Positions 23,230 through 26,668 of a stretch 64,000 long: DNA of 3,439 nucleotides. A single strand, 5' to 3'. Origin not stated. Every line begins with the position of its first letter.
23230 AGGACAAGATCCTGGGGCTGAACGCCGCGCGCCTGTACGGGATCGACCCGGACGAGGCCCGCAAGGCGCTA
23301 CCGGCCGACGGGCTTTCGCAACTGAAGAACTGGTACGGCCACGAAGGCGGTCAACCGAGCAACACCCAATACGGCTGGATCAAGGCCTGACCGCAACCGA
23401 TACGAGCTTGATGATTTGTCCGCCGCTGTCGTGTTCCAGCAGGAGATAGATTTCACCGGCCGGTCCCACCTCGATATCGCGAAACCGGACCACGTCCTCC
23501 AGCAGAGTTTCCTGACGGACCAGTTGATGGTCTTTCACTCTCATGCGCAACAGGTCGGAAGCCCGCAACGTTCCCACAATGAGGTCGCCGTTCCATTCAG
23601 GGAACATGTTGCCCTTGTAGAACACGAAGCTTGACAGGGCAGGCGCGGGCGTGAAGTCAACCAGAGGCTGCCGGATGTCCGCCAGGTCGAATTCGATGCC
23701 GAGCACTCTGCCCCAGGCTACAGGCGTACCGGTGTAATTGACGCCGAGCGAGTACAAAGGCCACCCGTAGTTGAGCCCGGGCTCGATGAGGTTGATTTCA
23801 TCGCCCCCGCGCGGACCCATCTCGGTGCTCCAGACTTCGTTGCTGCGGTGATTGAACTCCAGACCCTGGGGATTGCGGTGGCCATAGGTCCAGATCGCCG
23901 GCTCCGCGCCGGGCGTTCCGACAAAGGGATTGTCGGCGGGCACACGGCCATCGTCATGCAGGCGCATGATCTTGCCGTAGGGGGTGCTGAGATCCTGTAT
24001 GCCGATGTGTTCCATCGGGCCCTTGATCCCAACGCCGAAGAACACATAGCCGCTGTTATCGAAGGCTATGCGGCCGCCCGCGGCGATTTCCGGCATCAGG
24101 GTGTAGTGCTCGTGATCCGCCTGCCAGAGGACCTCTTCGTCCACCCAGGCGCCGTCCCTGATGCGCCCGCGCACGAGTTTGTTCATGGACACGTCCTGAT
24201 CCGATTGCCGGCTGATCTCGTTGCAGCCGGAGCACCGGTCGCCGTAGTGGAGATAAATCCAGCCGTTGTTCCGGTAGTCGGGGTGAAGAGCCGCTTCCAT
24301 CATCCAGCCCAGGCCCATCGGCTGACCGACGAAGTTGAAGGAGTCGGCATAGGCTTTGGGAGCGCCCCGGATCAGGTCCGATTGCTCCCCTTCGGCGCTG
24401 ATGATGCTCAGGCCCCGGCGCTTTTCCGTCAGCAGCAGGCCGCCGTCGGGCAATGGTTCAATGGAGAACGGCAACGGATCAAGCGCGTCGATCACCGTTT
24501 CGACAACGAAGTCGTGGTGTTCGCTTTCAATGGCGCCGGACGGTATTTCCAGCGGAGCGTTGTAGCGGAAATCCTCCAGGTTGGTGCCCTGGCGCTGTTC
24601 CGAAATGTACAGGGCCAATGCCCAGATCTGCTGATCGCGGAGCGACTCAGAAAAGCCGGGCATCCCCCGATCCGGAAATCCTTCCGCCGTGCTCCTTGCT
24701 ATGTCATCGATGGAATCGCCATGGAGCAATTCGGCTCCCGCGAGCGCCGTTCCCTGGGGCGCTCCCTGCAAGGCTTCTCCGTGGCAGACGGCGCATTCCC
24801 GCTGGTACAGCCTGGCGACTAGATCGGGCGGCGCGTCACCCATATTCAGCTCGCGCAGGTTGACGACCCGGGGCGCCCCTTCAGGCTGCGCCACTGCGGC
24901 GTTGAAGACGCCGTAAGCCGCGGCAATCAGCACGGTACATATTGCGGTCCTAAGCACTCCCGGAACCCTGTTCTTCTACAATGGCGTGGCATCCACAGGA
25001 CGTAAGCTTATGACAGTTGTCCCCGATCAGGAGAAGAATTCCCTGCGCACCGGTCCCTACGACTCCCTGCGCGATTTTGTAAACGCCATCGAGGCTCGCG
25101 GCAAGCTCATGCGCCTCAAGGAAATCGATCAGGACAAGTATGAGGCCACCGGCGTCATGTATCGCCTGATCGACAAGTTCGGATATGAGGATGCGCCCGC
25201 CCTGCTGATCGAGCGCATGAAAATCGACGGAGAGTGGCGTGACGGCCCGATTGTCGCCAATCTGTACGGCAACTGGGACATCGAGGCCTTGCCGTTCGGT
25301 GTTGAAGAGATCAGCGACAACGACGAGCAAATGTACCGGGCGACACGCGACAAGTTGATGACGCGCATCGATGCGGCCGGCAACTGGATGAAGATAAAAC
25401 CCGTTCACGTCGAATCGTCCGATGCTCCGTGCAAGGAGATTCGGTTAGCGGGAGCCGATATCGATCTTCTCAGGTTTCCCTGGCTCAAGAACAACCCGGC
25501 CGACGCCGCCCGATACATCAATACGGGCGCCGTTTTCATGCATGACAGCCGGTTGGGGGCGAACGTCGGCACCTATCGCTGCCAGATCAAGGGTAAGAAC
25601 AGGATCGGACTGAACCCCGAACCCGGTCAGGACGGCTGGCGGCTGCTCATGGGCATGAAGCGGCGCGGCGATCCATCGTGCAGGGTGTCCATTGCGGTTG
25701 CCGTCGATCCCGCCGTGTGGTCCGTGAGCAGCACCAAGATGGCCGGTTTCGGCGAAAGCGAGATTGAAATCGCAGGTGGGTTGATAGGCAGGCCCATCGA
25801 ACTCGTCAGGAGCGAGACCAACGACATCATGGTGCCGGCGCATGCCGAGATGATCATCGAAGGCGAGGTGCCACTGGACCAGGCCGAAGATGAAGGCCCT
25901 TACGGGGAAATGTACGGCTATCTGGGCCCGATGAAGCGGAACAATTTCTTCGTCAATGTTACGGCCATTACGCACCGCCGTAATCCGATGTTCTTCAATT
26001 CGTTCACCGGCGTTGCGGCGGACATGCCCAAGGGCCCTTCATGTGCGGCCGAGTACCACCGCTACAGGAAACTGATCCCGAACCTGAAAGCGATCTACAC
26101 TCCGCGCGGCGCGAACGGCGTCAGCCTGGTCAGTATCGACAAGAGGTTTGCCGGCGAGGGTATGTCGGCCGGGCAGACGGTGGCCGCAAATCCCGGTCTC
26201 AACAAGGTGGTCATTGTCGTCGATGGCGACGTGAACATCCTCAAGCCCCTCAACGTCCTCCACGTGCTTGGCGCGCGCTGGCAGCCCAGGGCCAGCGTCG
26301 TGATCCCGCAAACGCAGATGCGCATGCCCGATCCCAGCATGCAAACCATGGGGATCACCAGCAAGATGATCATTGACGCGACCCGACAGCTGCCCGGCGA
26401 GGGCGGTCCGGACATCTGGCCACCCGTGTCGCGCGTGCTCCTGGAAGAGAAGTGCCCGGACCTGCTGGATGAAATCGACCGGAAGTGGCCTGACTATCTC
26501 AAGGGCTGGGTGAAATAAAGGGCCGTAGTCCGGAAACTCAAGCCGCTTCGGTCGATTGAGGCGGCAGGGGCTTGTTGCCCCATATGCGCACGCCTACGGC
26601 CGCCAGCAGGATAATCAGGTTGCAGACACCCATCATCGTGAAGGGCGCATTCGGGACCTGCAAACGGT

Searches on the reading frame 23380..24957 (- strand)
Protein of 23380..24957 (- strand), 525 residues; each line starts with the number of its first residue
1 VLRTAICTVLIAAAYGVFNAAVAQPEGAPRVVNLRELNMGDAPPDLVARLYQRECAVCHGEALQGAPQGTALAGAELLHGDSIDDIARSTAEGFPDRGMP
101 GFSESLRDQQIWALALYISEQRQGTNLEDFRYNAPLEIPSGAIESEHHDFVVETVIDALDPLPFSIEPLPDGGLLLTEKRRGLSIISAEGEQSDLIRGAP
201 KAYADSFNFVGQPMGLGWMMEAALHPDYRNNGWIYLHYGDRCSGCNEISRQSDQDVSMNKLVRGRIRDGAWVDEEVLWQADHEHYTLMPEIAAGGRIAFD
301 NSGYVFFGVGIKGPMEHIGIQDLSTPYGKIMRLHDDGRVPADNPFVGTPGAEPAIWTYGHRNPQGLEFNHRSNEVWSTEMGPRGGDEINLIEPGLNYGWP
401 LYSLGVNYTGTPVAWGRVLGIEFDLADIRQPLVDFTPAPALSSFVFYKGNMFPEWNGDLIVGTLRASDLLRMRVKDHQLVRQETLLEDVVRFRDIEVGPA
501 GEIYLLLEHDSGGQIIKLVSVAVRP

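Call 74: search_protein_families(library=pfam, proteins=[window:23380-24957:-], max_evalue=0.00001)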
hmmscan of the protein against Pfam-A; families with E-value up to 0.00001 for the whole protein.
window:23380-24957:- (525 aa): 3 families
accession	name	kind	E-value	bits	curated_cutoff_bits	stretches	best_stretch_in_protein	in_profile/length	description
PF07995.17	GSDH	-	5.6e-90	302.4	25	1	163-512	4-328/332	Glucose / Sorbosone dehydrogenase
PF13442.11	Cytochrome_CBB3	-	1.5e-10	41.7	27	1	47-118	6-68/68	Cytochrome C oxidase, cbb3-type, subunit III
PF00034.26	Cytochrom_C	-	2.2e-08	35.7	21.3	1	48-119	5-87/90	Cytochrome c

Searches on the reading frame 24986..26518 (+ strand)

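Call 74: search_protein_families(library=pfam, proteins=[window:24986-26518:+], max_evalue=0.00001)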
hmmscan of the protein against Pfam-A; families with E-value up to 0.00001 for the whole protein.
window:24986-26518:+ (510 aa): 3 families
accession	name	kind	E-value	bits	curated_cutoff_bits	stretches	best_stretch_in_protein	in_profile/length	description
PF01977.22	UbiD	-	5.1e-51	173.2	23.3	1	141-342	2-204/206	3-octaprenyl-4-hydroxybenzoate carboxy-lyase Rift-related domain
PF20696.2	UbiD_C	-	1.8e-14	54.3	24.2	1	358-465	14-127/127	3-octaprenyl-4-hydroxybenzoate carboxy-lyase C-terminal domain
PF20695.2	UbiD_N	-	7.3e-06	26.4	24.3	0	33-114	2-73/78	3-octaprenyl-4-hydroxybenzoate carboxy-lyase N-terminal domain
